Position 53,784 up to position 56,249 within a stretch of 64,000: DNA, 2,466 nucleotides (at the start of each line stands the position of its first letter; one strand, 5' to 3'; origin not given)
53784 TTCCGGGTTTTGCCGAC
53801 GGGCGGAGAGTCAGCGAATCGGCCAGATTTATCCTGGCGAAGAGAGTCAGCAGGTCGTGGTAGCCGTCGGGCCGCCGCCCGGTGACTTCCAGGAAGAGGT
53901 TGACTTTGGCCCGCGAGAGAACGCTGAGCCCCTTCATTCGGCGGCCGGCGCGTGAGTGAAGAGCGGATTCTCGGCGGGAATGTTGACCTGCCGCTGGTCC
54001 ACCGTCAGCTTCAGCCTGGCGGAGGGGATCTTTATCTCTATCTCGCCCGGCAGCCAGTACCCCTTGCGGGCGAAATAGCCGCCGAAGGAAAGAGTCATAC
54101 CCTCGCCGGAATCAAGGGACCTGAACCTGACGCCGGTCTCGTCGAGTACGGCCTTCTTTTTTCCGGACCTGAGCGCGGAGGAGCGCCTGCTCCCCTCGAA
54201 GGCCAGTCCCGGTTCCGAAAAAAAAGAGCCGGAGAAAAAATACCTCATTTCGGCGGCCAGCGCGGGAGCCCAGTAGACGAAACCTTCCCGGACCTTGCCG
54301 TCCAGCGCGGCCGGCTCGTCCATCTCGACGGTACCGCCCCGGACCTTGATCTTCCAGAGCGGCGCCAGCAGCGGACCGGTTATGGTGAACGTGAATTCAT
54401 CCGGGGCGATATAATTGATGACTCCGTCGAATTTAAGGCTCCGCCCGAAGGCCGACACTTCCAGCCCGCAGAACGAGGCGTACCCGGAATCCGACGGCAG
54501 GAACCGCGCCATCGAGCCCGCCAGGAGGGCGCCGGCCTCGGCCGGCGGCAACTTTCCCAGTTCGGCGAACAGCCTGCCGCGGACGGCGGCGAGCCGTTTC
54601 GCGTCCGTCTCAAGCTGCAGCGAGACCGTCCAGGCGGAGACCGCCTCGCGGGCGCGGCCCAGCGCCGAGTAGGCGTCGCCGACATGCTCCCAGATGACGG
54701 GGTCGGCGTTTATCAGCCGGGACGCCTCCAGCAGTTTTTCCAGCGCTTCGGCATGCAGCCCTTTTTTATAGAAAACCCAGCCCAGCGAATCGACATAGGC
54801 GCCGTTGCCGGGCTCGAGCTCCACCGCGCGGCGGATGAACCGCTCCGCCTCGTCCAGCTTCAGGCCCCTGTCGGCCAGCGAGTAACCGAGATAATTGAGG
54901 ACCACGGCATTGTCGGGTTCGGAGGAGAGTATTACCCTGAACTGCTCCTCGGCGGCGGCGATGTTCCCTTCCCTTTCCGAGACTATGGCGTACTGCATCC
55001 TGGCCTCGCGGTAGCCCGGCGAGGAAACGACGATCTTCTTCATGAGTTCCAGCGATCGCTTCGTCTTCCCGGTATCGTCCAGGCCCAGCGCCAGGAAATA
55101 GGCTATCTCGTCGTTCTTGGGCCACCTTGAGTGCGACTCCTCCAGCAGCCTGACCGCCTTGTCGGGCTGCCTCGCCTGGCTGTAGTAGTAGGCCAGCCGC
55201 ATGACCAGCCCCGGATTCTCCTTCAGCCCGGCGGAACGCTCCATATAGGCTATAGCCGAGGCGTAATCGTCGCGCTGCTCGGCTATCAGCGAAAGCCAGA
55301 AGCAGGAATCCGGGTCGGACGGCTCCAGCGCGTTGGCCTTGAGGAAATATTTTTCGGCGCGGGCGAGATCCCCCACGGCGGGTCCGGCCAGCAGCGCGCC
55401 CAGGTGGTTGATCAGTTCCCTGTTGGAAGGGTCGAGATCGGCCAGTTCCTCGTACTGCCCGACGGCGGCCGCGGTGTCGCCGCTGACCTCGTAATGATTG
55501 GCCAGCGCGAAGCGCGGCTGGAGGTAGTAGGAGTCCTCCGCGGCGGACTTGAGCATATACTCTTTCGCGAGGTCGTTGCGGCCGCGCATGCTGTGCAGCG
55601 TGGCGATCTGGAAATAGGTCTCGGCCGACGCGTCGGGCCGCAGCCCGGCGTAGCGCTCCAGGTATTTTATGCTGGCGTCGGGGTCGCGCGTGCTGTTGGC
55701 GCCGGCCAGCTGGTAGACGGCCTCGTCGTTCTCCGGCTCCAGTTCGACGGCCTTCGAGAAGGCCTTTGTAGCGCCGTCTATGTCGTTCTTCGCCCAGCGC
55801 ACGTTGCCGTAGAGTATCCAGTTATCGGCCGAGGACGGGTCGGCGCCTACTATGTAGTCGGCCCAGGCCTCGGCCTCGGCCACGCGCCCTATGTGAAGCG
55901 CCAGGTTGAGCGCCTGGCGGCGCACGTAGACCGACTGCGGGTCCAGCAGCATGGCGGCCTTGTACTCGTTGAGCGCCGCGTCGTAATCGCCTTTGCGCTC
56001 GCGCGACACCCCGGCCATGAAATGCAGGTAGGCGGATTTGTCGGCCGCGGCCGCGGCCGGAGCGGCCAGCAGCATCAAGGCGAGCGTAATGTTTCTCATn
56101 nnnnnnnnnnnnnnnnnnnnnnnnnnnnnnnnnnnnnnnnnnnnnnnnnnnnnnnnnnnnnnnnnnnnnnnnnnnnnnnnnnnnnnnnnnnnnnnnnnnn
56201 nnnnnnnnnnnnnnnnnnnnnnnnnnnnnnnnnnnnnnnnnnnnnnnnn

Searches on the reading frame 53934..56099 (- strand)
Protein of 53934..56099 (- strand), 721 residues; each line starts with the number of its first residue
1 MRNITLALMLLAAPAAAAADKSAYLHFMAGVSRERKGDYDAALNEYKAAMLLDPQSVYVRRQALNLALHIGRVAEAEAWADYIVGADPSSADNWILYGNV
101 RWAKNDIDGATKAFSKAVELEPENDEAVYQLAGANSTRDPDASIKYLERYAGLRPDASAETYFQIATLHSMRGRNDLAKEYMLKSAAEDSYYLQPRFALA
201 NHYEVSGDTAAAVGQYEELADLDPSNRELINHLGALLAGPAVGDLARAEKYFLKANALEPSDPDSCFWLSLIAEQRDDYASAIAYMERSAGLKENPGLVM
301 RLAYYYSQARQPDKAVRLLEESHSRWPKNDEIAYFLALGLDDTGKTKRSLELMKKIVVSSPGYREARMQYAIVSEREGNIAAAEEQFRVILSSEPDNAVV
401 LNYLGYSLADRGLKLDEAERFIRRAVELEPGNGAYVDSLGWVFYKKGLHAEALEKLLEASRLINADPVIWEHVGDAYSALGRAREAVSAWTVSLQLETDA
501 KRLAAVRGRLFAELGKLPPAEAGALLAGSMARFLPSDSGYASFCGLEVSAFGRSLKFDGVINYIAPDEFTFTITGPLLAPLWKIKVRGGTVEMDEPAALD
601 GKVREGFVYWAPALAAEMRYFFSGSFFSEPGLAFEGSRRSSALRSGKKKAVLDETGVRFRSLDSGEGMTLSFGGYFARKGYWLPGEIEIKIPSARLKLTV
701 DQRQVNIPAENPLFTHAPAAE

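Call 70: search_protein_families(library=pfam, proteins=[window:53934-56099:-], max_evalue=0.0001)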
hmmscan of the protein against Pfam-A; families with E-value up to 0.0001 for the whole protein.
window:53934-56099:- (721 aa): 18 families
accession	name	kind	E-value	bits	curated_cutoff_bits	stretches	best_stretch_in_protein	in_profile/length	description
PF07719.23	TPR_2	-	1.9e-31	106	27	0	23-55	1-33/34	Tetratricopeptide repeat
PF13432.12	TPR_16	-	4e-26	91.5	32.7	1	28-91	2-65/65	Tetratricopeptide repeat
PF13428.12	TPR_14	-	6e-25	85.6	23.5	0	297-337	2-42/44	Tetratricopeptide repeat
PF14559.12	TPR_19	-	1.3e-23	83.5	25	1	36-90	4-58/68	Tetratricopeptide repeat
PF13181.12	TPR_8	-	1.4e-21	75.2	25.7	0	91-124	1-34/34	Tetratricopeptide repeat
PF13414.12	TPR_11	-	2.4e-16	59.6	26.8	0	98-132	1-35/42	TPR repeat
PF13429.12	TPR_15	-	1.6e-14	54.5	26.2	0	416-491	163-238/280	Tetratricopeptide repeat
PF23914.1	TPR_CcmH_CycH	-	3e-14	53.6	42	1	87-134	46-93/158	Cytochrome c-type biogenesis protein H TPR domain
PF13431.12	TPR_17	-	5.3e-14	51.7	24.4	0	251-283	1-33/34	Tetratricopeptide repeat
PF00515.34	TPR_1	-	4.5e-12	45.7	27.8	0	98-124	8-34/34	Tetratricopeptide repeat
PF12895.13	ANAPC3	-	1.5e-11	44.8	27.2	0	276-345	2-71/82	Anaphase-promoting complex, cyclosome, subunit 3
PF13176.12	TPR_7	-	7.7e-09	35.4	27.9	0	301-330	4-35/36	Tetratricopeptide repeat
PF24575.1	TPR_Slam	-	7.9e-09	36.3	35.2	0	290-387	6-104/104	Surface lipoprotein assembly modifier, N-terminal TPR repeats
PF13424.12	TPR_12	-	3.8e-07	30.7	30.1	0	398-462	3-74/77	Tetratricopeptide repeat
PF13174.12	TPR_6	-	5.5e-07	30.3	26.3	0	27-56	4-33/33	Tetratricopeptide repeat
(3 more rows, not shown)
